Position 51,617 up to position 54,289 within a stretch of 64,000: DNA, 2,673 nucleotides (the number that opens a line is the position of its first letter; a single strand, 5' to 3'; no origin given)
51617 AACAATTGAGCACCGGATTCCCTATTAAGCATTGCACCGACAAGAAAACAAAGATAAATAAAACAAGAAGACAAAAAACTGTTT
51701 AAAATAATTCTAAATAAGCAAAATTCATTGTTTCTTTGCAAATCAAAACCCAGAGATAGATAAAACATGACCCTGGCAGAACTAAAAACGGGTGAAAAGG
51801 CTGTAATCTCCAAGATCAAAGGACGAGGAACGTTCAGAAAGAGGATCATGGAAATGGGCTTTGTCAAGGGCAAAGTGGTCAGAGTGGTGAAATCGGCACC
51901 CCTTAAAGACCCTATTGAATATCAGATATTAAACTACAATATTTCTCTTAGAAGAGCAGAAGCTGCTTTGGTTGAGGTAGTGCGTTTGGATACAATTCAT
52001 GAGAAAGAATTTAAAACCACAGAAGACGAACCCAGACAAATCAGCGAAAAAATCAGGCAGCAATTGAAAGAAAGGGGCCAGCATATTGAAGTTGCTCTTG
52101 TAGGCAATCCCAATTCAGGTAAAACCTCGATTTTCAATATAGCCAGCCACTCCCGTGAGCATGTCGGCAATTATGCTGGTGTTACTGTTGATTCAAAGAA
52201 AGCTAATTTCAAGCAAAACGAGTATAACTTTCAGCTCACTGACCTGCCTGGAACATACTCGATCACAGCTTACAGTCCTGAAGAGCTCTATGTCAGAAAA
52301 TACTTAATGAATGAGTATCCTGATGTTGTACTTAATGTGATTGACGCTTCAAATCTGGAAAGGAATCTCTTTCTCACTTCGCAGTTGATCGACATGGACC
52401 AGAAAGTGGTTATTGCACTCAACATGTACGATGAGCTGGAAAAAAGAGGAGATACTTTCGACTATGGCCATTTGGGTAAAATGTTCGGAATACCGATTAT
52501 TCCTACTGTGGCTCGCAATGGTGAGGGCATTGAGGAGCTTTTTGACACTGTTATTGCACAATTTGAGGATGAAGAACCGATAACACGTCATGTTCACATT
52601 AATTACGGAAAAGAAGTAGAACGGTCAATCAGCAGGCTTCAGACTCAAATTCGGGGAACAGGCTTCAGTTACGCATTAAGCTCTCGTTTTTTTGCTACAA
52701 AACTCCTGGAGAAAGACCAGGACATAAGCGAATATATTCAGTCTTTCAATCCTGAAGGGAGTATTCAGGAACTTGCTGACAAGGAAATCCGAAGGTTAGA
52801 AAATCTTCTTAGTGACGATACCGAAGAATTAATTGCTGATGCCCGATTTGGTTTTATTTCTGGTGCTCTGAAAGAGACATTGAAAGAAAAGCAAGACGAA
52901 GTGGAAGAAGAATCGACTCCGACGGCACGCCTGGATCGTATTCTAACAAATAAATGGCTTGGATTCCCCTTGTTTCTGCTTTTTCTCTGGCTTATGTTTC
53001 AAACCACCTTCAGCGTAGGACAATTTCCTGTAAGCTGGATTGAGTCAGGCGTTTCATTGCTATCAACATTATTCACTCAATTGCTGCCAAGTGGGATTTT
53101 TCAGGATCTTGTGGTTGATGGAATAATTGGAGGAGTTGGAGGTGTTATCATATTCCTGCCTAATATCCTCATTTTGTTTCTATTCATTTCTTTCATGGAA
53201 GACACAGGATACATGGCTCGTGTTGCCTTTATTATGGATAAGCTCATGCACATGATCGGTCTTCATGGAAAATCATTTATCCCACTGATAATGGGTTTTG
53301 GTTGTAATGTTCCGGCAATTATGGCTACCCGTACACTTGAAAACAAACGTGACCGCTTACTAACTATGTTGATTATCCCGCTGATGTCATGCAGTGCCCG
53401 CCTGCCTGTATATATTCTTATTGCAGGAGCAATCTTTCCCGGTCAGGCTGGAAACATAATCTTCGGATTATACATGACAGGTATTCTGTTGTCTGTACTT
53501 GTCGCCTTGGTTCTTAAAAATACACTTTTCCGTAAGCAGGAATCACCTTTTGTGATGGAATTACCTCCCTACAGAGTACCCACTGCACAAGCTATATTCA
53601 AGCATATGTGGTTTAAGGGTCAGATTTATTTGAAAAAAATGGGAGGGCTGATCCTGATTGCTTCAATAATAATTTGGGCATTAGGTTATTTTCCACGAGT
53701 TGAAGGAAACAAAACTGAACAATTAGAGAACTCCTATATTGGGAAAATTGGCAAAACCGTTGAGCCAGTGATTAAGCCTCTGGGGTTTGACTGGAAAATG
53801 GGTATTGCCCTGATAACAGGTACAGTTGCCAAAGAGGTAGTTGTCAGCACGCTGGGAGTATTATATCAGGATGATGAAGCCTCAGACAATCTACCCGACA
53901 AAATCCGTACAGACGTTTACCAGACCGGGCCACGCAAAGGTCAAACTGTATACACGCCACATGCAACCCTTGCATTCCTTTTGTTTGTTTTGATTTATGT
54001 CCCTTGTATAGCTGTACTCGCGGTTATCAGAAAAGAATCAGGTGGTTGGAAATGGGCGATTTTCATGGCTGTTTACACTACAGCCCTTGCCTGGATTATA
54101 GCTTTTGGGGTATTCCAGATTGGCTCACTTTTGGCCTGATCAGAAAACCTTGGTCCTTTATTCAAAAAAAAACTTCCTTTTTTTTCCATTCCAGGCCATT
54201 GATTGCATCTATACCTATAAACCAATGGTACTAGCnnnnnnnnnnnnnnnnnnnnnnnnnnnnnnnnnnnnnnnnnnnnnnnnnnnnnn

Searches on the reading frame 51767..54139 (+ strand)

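Call 77: search_protein_families(library=pfam, proteins=[window:51767-54139:+], max_evalue=0.00001)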
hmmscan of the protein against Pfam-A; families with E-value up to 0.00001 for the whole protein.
window:51767-54139:+ (790 aa): 6 families
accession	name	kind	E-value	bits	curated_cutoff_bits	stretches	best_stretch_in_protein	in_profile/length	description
PF02421.24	FeoB_N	-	4.1e-59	199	27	1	108-261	2-155/156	Ferrous iron transport protein B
PF07670.19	Gate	-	6.8e-50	168.3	29.6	2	461-555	2-103/104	Nucleoside recognition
PF07664.17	FeoB_C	-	5.3e-21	74.5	26.6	1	565-617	1-54/54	Ferrous iron transport protein B C terminus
PF04023.20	FeoA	-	1.2e-20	73.8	23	1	1-72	1-73/74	FeoA domain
PF17910.6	FeoB_Cyto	-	4.3e-20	72.3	23.4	1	280-373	1-90/90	FeoB cytosolic helical domain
PF01926.29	MMR_HSR1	-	4.6e-18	65.8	21.9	1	108-219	1-112/113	50S ribosome-binding GTPase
